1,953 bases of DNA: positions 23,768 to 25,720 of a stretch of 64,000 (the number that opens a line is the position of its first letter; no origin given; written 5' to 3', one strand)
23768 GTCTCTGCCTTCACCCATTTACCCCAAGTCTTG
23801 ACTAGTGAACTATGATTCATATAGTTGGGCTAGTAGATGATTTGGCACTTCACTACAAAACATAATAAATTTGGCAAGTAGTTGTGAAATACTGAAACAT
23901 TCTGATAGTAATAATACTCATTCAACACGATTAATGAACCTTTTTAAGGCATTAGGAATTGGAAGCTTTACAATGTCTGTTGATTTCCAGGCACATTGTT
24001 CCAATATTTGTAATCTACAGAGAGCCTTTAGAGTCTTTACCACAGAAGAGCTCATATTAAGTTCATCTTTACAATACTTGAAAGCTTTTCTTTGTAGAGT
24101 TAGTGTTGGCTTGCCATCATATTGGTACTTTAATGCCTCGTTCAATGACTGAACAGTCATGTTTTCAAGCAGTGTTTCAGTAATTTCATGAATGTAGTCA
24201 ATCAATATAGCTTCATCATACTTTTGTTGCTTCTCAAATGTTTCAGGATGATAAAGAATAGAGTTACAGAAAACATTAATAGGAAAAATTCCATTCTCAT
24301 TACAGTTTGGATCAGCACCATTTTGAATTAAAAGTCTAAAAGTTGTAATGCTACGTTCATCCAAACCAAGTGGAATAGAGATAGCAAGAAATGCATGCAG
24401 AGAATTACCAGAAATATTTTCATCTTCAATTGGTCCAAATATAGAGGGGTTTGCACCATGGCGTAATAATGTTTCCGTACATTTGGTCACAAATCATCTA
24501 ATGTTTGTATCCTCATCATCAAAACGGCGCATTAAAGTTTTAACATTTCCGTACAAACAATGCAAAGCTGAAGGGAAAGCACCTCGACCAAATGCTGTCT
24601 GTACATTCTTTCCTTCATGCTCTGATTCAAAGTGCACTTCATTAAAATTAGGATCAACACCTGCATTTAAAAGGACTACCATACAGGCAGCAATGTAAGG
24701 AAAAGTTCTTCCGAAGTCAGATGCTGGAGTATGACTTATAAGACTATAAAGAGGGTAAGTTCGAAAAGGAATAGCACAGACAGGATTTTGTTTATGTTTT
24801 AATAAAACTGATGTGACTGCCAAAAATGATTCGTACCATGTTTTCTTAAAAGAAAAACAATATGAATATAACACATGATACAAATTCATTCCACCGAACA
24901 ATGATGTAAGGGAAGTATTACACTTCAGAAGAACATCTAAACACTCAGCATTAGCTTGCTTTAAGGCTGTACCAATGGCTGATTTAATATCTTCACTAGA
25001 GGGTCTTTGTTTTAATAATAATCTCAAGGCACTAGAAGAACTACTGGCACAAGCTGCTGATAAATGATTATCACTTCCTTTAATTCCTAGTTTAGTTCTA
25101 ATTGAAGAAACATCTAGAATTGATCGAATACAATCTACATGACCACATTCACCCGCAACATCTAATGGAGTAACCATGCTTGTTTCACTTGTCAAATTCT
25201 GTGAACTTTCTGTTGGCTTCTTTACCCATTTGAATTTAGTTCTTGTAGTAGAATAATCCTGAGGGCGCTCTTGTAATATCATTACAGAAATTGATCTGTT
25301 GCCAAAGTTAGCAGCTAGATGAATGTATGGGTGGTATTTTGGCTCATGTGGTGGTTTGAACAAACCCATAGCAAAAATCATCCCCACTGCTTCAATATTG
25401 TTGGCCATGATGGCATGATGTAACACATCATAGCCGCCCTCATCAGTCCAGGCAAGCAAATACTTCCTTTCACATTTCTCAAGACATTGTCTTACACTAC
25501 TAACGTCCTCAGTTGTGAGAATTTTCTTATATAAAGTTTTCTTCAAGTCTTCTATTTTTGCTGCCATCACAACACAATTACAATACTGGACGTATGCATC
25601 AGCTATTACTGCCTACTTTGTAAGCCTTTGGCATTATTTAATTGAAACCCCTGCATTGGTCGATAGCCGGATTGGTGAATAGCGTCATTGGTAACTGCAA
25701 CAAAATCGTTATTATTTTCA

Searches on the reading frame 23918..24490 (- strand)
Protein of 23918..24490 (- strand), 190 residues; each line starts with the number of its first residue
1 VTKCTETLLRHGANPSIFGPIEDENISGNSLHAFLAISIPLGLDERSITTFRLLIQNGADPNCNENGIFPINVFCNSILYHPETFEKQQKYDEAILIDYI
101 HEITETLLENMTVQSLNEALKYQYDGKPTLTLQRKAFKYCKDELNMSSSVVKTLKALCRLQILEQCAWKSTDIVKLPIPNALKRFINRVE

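Call 42: search_protein_families(library=pfam, proteins=[window:23918-24490:-], max_evalue=0.01)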
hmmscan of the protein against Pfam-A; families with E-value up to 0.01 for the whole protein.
window:23918-24490:- (190 aa): 2 families
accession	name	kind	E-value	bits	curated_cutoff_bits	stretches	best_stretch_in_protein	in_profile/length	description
PF07525.21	SOCS_box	-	1.9e-06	28.4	23.5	1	151-186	2-38/39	SOCS box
PF00023.36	Ank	-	0.0082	16.9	21.1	0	51-63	18-30/33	Ankyrin repeat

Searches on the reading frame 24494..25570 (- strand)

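Call 42: search_protein_families(library=pfam, proteins=[window:24494-25570:-], max_evalue=0.01)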
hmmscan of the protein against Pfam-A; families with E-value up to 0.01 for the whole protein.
window:24494-25570:- (358 aa): 5 families
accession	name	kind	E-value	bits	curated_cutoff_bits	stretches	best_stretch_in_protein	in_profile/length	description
PF12796.13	Ank_2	-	5.7e-08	33.7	27.3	0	167-219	30-84/90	Ankyrin repeats (3 copies)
PF13606.12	Ank_3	-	2.1e-05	24.9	22.3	0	46-67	2-23/30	Ankyrin repeat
PF13857.12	Ank_5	-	2.3e-05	25.1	27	0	41-66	11-36/56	Ankyrin repeats (many copies)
PF00023.36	Ank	-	0.00022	21.8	21.1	0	134-152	4-22/33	Ankyrin repeat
PF13637.12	Ank_4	-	0.00053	20.7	22.7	0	40-62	25-46/50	Ankyrin repeats (many copies)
